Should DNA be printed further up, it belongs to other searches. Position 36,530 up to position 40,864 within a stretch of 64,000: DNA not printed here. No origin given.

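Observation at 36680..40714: carB fused in frame to a DapF-like domain that has lost its first catalytic cysteine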

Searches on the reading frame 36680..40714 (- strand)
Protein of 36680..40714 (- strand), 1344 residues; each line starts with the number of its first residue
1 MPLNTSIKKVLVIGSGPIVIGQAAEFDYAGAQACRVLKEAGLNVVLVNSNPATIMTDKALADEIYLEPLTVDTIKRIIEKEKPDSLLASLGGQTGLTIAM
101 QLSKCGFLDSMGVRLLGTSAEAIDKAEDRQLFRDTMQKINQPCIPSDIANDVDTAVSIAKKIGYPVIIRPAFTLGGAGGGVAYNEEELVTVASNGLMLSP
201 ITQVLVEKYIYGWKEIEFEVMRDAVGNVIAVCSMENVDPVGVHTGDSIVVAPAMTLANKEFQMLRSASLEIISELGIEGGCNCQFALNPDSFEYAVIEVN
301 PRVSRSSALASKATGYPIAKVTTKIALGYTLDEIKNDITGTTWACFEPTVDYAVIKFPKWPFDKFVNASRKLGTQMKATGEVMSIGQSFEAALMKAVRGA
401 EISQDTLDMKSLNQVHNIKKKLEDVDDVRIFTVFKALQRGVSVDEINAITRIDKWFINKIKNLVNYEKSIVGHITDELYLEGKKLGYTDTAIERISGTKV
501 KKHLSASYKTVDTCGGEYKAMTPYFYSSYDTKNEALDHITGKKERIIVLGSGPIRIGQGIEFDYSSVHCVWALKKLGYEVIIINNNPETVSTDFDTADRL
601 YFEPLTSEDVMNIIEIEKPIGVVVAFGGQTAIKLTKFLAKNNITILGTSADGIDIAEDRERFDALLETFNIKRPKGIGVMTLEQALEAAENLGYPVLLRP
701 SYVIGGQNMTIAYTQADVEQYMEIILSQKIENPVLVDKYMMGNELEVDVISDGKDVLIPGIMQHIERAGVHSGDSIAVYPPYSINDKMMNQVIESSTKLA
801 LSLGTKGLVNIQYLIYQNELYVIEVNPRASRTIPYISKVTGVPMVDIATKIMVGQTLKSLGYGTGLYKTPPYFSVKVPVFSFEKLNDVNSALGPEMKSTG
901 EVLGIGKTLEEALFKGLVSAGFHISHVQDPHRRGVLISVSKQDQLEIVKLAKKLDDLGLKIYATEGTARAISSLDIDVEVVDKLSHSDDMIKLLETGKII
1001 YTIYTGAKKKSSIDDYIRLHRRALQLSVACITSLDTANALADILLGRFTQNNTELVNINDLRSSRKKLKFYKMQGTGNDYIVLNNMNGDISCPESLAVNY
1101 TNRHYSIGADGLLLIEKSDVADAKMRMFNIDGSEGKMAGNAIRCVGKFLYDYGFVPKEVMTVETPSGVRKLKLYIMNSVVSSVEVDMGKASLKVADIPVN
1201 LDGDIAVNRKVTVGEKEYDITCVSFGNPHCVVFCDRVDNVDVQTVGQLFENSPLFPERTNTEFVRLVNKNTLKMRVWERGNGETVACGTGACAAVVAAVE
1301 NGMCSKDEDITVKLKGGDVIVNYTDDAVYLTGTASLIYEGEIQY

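Call 3: search_protein_families(library=pfam, proteins=[window:36680-40714:-], max_evalue=0.01)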
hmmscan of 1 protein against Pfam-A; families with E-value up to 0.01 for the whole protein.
window:36680-40714:- (1344 aa): 12 families
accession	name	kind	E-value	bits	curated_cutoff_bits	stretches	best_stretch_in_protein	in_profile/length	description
PF02786.22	CPSase_L_D2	-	1.5e-116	387.8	19.8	2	128-333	1-210/211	Carbamoyl-phosphate synthase L chain, ATP binding domain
PF25596.1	CPSase_L_D1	-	8.2e-96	316.4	27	2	543-654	2-117/118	Carbamoyl phosphate synthase preATP-grasp domain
PF01678.24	DAP_epimerase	-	2e-56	189.7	34.7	2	1222-1336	2-120/121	Diaminopimelate epimerase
PF02787.25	CPSase_L_D3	-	3.9e-21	75.3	26.6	1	421-495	2-79/80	Carbamoyl-phosphate synthetase large chain, oligomerisation domain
PF07478.18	Dala_Dala_lig_C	-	3.3e-13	50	24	2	684-827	27-174/204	D-ala D-ala ligase C-terminus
PF02142.27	MGS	-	1.2e-12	48.2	24.1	1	946-1032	1-94/94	MGS-like domain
PF15632.11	ATPgrasp_Ter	-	3e-12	46.9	29.1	1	733-855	4-111/131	ATP-grasp in the biosynthetic pathway with Ter operon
PF02222.28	ATP-grasp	-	9.4e-11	42.1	27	2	666-829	3-163/179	ATP-grasp domain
PF02655.19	ATP-grasp_3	-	1e-10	42.4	23.2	1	687-829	25-157/160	ATP-grasp domain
PF01071.24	GARS_A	-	1.4e-07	32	27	1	664-768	8-117/194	Phosphoribosylglycinamide synthetase, ATP-grasp (A) domain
PF13549.11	ATP-grasp_5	-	1.5e-05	24.9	27.6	0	136-169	19-52/221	ATP-grasp domain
PF05544.16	Pro_racemase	-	0.0013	18.3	27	0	1112-1219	58-168/325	Proline racemase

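Call 4: search_protein_families(library=ncbifam, proteins=[window:36680-40714:-], max_evalue=0.01)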
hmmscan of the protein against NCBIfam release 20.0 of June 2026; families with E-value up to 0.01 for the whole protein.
window:36680-40714:- (1344 aa): 44 families (the best 25 are shown)
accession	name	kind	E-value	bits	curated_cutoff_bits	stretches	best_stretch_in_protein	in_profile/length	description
NF003671.0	PRK05294.1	equivalog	0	1445.1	599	1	1-1044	1-1046/1058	carbamoyl-phosphate synthase large subunit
TIGR01369.1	CPSaseII_lrg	equivalog_domain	0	1410.6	1027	1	4-1042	3-1050/1052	carbamoyl-phosphate synthase (glutamine-hydrolyzing) large subunit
TIGR00652.1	DapF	equivalog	5.6e-83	278.5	114.65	1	1069-1343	2-269/270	diaminopimelate epimerase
NF006367.0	PRK08591.1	subfamily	1.3e-34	119.7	597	2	108-344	95-334/451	acetyl-CoA carboxylase biotin carboxylase subunit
NF006406.0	PRK08654.1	equivalog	2.9e-34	118.5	739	2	8-344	3-333/499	acetyl-CoA carboxylase biotin carboxylase subunit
NF038284.1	bifunc_DapF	exception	7.5e-34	117.2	350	1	1068-1333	10-253/254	bifunctional diaminopimelate epimerase/glutamate racemase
TIGR01235.1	pyruv_carbox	equivalog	1.1e-33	115.9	1114.45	2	108-336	95-326/1143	pyruvate carboxylase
TIGR00514.1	accC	equivalog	2.4e-31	109.1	626.5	2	108-343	95-333/449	acetyl-CoA carboxylase biotin carboxylase subunit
NF005525.0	PRK07178.1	equivalog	5e-31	107.9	768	2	108-343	94-331/471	acetyl-CoA carboxylase biotin carboxylase subunit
NF009554.0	PRK12999.1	equivalog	2.3e-29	101.9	965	2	109-335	100-329/1147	pyruvate carboxylase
NF053643.1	Ddl_archaea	equivalog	2.5e-29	102.4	500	2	573-843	18-286/367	putative pseudomurein biosynthesis ATP-grasp protein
NF009402.0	PRK12767.1-1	equivalog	1.2e-28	99.9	218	2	29-309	15-282/329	carbamoyl phosphate synthase-like protein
NF006286.0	PRK08462.1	equivalog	7.9e-28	97.5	740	2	6-333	3-325/445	acetyl-CoA carboxylase biotin carboxylase subunit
NF009471.0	PRK12833.1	equivalog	8.3e-28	97.1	686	2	6-339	4-332/467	acetyl-CoA carboxylase biotin carboxylase subunit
NF004085.0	PRK05586.1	equivalog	3.1e-27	95.6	723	2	112-339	99-329/448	acetyl-CoA carboxylase biotin carboxylase subunit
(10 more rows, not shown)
